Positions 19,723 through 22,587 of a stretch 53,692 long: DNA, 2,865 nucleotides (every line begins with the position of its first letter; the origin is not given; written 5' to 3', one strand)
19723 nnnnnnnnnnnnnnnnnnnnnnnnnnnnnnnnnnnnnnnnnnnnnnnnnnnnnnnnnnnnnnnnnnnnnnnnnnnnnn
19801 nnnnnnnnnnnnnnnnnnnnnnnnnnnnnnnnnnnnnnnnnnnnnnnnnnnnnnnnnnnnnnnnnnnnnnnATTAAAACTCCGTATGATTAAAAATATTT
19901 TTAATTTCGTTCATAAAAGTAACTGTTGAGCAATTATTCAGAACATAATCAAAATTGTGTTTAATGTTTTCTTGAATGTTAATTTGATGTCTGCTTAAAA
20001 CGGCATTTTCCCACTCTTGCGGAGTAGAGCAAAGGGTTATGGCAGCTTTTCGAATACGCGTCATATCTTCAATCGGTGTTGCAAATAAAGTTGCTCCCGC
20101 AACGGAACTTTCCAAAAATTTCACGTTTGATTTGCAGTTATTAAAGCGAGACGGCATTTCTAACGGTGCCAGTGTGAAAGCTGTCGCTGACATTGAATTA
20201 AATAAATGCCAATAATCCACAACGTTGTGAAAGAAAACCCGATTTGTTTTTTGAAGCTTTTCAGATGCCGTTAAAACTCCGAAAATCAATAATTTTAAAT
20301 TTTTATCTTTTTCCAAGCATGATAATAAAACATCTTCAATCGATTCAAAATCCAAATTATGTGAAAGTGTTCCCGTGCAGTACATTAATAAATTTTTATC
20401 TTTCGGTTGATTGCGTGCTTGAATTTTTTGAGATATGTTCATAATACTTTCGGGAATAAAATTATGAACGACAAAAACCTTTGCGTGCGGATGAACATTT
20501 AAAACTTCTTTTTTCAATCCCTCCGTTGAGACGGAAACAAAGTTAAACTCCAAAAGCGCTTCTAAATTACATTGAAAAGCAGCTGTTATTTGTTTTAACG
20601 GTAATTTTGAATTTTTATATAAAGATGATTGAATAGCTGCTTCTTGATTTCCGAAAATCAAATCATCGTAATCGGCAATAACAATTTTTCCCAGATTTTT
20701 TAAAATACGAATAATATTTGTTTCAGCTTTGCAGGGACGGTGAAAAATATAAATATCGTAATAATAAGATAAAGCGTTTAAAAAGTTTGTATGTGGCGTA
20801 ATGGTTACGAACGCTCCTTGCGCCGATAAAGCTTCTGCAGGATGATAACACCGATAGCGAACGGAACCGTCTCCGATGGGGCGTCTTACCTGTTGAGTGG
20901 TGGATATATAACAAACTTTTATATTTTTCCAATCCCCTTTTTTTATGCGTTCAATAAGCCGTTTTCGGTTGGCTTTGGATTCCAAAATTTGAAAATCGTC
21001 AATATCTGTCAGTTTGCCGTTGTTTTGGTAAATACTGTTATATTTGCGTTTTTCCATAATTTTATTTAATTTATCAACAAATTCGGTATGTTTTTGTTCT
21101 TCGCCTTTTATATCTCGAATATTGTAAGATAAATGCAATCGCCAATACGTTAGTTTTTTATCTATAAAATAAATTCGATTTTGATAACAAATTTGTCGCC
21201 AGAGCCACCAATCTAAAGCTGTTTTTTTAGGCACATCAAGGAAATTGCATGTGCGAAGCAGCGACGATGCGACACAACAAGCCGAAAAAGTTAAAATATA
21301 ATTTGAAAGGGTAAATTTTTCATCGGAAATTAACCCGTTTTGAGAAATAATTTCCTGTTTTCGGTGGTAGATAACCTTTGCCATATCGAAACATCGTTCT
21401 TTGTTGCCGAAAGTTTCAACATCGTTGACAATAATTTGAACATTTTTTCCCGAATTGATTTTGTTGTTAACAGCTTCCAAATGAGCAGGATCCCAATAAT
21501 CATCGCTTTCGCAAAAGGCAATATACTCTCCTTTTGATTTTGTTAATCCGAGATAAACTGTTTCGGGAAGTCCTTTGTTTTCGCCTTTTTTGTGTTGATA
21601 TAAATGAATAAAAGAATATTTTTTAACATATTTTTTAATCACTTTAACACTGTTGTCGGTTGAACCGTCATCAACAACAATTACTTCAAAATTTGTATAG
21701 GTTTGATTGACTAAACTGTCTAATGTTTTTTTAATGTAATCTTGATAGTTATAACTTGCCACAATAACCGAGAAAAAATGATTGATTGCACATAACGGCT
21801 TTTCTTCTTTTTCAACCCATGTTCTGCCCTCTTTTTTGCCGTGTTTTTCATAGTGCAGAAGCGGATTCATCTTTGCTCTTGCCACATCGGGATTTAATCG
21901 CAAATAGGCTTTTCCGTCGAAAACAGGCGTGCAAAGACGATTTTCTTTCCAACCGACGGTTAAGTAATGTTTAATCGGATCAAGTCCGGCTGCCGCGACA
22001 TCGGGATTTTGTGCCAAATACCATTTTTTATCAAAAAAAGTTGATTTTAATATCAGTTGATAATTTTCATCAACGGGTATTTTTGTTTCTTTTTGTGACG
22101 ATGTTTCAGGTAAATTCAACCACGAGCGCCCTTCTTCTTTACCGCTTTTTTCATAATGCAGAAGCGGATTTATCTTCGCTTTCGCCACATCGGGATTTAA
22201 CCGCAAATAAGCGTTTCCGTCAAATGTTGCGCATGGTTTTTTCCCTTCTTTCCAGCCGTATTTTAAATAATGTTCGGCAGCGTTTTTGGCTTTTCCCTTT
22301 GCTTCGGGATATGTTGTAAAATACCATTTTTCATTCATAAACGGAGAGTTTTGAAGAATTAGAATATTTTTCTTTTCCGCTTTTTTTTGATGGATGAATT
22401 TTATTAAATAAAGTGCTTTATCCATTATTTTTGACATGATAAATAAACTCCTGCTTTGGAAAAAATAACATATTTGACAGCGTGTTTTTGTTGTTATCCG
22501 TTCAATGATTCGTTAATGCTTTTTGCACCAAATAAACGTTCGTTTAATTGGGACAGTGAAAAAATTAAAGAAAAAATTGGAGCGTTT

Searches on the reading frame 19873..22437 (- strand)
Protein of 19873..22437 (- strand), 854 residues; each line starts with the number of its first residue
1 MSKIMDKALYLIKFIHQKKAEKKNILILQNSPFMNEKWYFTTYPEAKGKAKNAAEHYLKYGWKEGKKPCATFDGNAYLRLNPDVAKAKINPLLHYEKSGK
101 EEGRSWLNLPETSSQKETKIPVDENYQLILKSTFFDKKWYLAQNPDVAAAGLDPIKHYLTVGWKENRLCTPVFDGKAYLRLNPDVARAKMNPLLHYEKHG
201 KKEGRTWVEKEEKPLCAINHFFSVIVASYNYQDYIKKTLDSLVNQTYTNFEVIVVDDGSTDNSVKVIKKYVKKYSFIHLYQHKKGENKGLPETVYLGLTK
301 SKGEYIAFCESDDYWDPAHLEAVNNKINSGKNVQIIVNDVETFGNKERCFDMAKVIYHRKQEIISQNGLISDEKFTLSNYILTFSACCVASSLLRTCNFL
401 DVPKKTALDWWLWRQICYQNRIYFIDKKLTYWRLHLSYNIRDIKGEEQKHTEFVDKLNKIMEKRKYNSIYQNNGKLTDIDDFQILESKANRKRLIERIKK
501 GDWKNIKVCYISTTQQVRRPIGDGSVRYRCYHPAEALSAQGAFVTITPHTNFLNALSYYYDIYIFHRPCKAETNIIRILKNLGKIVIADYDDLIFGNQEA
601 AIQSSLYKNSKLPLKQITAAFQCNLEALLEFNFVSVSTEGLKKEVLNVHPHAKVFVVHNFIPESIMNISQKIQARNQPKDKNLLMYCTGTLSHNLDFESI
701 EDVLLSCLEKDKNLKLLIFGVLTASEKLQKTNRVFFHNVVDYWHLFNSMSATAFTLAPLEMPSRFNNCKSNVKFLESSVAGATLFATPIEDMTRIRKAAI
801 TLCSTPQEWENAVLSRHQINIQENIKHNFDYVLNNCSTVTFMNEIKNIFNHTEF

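Call 7: search_protein_families(library=pfam, proteins=[window:19873-22437:-])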
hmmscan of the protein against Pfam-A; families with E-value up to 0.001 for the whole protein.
window:19873-22437:- (854 aa): 3 families
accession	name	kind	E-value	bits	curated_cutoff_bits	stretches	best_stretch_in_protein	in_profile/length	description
PF00535.33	Glycos_transf_2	-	4.4e-30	105.3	23.3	1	223-346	1-122/168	Glycosyl transferase family 2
PF10111.15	Glyco_tranf_2_2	-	1.7e-11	44.6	27.3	1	227-338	5-116/276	Glycosyltransferase like family 2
PF13641.12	Glyco_tranf_2_3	-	1.4e-10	42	27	1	222-336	3-119/230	Glycosyltransferase like family 2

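Call 11: find_encoding_contigs(protein=window:19873-22437:-, flank=10000, max_places=10)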
Protein window:19873-22437:- (854 aa): no gene with exactly this product is on record in the collection.

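Call 13: find_homologous_proteins(query=window:19873-22437:-)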
Query window:19873-22437:- (854 aa): 4069 proteins with E <= 0.001 among 8000 candidates; the best 120 are listed.
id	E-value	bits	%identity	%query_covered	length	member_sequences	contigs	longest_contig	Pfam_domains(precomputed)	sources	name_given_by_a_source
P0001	0.0e+0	1974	100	100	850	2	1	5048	PF10111.15,PF13641.13,PF00535.33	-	-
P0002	0.0e+0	1067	65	85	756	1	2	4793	PF10111.15,PF13506.14,PF13641.13,PF00535.33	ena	-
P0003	0.0e+0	1051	63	85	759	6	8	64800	PF10111.15,PF13506.14,PF13641.13,PF00535.33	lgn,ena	-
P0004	0.0e+0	1051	63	85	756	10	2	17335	PF10111.15,PF13641.13,PF00535.33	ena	-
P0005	0.0e+0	1046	62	85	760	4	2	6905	PF10111.15,PF13506.14,PF13641.13,PF00535.33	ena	-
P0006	1.7e-244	832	51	87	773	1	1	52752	PF10111.15,PF13641.13,PF00535.33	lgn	-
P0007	6.4e-241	820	53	85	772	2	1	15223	PF10111.15,PF13641.13,PF00535.33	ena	-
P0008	8.0e-241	820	53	74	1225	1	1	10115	PF10111.15,PF13506.14,PF13641.13,PF00535.33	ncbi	-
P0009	8.8e-240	817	52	85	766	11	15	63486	PF10111.15,PF13641.13,PF00535.33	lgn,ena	-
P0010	2.0e-224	766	50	85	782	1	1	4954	PF10111.15,PF13641.13,PF00535.33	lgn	-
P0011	1.2e-220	753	48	86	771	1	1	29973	PF10111.15,PF13506.14,PF13641.13,PF00535.33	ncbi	-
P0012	2.5e-208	712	48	85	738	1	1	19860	PF10111.15,PF13641.13,PF00535.33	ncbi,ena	-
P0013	4.9e-206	705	46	86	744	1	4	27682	PF10111.15,PF13641.13,PF00535.33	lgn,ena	-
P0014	5.0e-195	668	46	87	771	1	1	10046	PF10111.15,PF13641.13,PF00535.33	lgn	-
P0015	7.0e-185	635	45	85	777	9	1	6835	PF10111.15,PF13641.13,PF00535.33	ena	-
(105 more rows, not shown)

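Call 14: find_encoding_contigs(protein=P0001, flank=10000, max_places=10)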
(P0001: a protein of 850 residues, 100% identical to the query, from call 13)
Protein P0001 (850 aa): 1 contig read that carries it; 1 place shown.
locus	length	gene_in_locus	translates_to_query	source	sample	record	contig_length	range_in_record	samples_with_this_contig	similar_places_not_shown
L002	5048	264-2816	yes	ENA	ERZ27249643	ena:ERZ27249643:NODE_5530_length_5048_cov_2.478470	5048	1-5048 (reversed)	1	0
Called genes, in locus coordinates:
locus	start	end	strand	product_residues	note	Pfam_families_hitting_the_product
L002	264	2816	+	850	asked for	PF00535:Glycos_transf_2, PF10111:Glyco_tranf_2_2, PF13641:Glyco_tranf_2_3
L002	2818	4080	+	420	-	PF21912:Glyco_transf_99 (weak), PF05159:Capsule_synth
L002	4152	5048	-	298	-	?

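Call 15: find_encoding_contigs(protein=P0003, flank=10000, max_places=10)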
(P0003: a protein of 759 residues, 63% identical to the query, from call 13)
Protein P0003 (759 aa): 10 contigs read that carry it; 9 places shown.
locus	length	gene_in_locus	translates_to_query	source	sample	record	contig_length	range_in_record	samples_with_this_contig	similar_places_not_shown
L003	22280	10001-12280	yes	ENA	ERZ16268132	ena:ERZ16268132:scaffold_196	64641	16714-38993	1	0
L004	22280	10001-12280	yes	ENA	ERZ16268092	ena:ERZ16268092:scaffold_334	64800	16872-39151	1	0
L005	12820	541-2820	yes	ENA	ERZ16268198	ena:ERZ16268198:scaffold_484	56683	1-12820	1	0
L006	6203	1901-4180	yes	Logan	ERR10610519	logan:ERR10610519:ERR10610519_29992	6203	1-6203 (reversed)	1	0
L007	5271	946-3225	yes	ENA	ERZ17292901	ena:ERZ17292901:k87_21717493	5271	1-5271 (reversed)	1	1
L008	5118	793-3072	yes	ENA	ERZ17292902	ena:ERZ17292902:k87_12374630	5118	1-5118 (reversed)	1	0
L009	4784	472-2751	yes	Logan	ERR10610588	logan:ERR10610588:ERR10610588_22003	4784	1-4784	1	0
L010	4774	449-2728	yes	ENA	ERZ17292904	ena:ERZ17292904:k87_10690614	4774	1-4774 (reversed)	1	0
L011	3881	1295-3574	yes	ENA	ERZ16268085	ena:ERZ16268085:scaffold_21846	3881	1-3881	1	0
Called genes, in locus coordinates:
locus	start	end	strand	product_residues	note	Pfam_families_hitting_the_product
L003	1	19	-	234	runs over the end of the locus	-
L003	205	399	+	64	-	-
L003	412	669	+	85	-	-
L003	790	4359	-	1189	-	PF01855:POR_N, PF17147:PFOR_II, PF01558:POR, PF10371:EKR, PF12838:Fer4_7, PF13237:Fer4_10, PF13484:Fer4_16, PF02775:TPP_enzyme_C, +5 more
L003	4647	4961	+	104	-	-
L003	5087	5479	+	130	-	-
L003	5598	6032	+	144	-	-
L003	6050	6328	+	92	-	-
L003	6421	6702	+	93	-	-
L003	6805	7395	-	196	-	PF00239:Resolvase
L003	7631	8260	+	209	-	PF02796:HTH_7 (weak)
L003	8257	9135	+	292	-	PF00483:NTP_transferase, PF12804:NTP_transf_3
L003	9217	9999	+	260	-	PF05045:RgpF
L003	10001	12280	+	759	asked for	PF00535:Glycos_transf_2, PF10111:Glyco_tranf_2_2, PF13506:Glyco_transf_21 (weak), PF13641:Glyco_tranf_2_3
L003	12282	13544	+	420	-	PF21912:Glyco_transf_99 (weak), PF05159:Capsule_synth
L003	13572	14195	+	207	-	-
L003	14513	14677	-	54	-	-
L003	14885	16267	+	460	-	PF02881:SRP54_N, PF06414:Zeta_toxin (weak), PF00448:SRP54, PF13401:AAA_22 (weak), PF01656:CbiA (weak), PF02978:SRP_SPB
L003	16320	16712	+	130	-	PF00886:Ribosomal_S16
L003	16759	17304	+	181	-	PF01782:RimM, PF05239:PRC, PF24986:PRC_RimM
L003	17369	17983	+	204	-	PF01746:tRNA_m1G_MT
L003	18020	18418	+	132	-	PF01245:Ribosomal_L19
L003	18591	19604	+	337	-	PF01118:Semialdhyde_dh, PF02774:Semialdhyde_dhC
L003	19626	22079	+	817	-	PF00924:MS_channel_2nd, PF21082:MS_channel_3rd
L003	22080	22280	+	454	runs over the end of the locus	PF21799:MurD-like_N, PF08245:Mur_ligase_M, PF02875:Mur_ligase_C (weak)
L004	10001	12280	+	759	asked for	PF00535:Glycos_transf_2, PF10111:Glyco_tranf_2_2, PF13506:Glyco_transf_21 (weak), PF13641:Glyco_tranf_2_3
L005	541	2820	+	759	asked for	PF00535:Glycos_transf_2, PF10111:Glyco_tranf_2_2, PF13506:Glyco_transf_21 (weak), PF13641:Glyco_tranf_2_3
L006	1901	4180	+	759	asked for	PF00535:Glycos_transf_2, PF10111:Glyco_tranf_2_2, PF13506:Glyco_transf_21 (weak), PF13641:Glyco_tranf_2_3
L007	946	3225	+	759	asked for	PF00535:Glycos_transf_2, PF10111:Glyco_tranf_2_2, PF13506:Glyco_transf_21 (weak), PF13641:Glyco_tranf_2_3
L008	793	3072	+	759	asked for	PF00535:Glycos_transf_2, PF10111:Glyco_tranf_2_2, PF13506:Glyco_transf_21 (weak), PF13641:Glyco_tranf_2_3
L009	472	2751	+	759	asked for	PF00535:Glycos_transf_2, PF10111:Glyco_tranf_2_2, PF13506:Glyco_transf_21 (weak), PF13641:Glyco_tranf_2_3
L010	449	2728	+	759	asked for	PF00535:Glycos_transf_2, PF10111:Glyco_tranf_2_2, PF13506:Glyco_transf_21 (weak), PF13641:Glyco_tranf_2_3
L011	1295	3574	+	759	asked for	PF00535:Glycos_transf_2, PF10111:Glyco_tranf_2_2, PF13506:Glyco_transf_21 (weak), PF13641:Glyco_tranf_2_3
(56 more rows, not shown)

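Call 62: search_solved_structures(query=L003:6805-7395:-, max_evalue=0.00001, show_alignments=1)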
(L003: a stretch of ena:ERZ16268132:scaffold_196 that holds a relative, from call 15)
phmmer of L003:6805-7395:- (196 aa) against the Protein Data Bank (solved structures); distinct sequences matched with E-value up to 0.00001: 9.
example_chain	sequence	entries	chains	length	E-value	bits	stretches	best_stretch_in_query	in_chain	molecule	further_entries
4m6f_A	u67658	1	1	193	4.5e-13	52.8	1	1-153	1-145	DNA-invertase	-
3uj3_X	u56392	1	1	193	2.2e-12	50.5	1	1-151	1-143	DNA-invertase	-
2r0q_C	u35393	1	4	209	6.1e-08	36.1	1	1-190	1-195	Putative transposon Tn552 DNA-invertase bin3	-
5cy1_A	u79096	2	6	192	1.8e-07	34.6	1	2-190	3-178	Transposon Tn3 resolvase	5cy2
1gdt_A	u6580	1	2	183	4.5e-07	33.3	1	2-148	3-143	PROTEIN (GAMMA DELTA RESOLVASE)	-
1zr2_A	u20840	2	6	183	4.7e-07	33.2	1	2-148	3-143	Transposon gamma-delta resolvase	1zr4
2gm4_A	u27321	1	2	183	7.5e-07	32.5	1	2-148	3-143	Transposon gamma-delta resolvase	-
1gdr_A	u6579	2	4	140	2.1e-06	31.1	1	2-138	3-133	GAMMA DELTA-RESOLVASE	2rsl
2gm5_A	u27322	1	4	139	4.1e-06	30.1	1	2-138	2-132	Transposon gamma-delta resolvase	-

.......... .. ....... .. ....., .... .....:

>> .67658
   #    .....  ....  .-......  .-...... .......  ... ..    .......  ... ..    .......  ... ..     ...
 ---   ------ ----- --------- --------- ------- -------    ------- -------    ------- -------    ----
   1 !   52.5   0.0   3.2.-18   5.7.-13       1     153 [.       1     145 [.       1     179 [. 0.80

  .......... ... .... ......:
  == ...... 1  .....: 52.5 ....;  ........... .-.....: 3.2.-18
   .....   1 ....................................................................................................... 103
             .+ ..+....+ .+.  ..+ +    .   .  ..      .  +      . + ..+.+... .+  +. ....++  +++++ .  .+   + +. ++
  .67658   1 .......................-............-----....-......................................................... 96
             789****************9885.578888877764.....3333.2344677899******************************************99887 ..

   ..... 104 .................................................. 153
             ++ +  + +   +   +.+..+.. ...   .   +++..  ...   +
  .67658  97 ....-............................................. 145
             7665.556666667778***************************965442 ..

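Call 63: search_protein_families(library=pfam, proteins=[L003:6805-7395:-, L003:7631-8260:+], max_evalue=0.01)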
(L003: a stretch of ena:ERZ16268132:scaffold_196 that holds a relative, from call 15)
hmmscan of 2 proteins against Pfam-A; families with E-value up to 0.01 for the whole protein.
L003:6805-7395:- (196 aa): 3 families
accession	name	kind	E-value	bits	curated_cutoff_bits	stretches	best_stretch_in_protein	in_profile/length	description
PF00239.26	Resolvase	-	5.7e-31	108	23.3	1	2-143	1-144/145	Resolvase, N terminal domain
PF15978.11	TnsD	-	0.0042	16.6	32.4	1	160-194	188-223/355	Tn7-like transposition protein D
PF13551.12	HTH_29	-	0.0055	17.2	28.1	0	171-193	12-35/64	Winged helix-turn helix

L003:7631-8260:+ (209 aa): 6 families
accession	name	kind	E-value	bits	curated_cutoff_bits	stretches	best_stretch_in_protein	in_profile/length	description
PF02796.21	HTH_7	-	8.9e-06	26.2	23.8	1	161-189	8-38/45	Helix-turn-helix domain of resolvase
PF13384.12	HTH_23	-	0.00042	20.5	24.6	1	168-195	13-40/50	Homeodomain-like domain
PF13936.12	HTH_38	-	0.00069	19.7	27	1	164-196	12-44/44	Helix-turn-helix domain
PF00239.26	Resolvase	-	0.00084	19.9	23.3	1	65-144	66-144/145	Resolvase, N terminal domain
PF04218.19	CENP-B_N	-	0.0035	17.4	21.2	0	173-192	23-42/53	CENP-B N-terminal DNA-binding domain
PF15978.11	TnsD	-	0.0051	16.3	32.4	1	162-205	188-232/355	Tn7-like transposition protein D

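Call 82: search_protein_families(library=ncbifam, proteins=[L003:6805-7395:-, L003:7631-8260:+], max_evalue=0.01)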
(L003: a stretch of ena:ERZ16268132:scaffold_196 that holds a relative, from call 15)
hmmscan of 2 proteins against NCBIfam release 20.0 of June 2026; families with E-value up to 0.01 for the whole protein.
L003:6805-7395:- (196 aa): 5 families
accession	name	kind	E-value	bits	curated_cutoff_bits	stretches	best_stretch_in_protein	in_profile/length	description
NF009949.0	PRK13413.1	equivalog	1.1e-79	266.9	272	1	1-194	1-196/203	master DNA invertase Mpi family serine-type recombinase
NF041201.1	recomb_XisF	equivalog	2.2e-10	40.1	375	1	2-180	1-184/465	fdxN element excision recombinase XisF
NF047344.1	SCCmet_CcrA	equivalog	3.3e-08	33.1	700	1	3-156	5-162/442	cassette chromosome recombinase CcrA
NF033518.0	transpos_IS607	equivalog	0.0001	21.9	110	1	2-79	56-136/187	IS607 family transposase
NF047347.1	SCCmet_CcrC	equivalog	0.00025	19.7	900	1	34-143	44-154/558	cassette chromosome recombinase CcrC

L003:7631-8260:+ (209 aa): 1 family
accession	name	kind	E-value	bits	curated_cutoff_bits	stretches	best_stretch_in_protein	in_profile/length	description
NF009949.0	PRK13413.1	equivalog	7.3e-28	97.6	272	1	11-200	1-200/203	master DNA invertase Mpi family serine-type recombinase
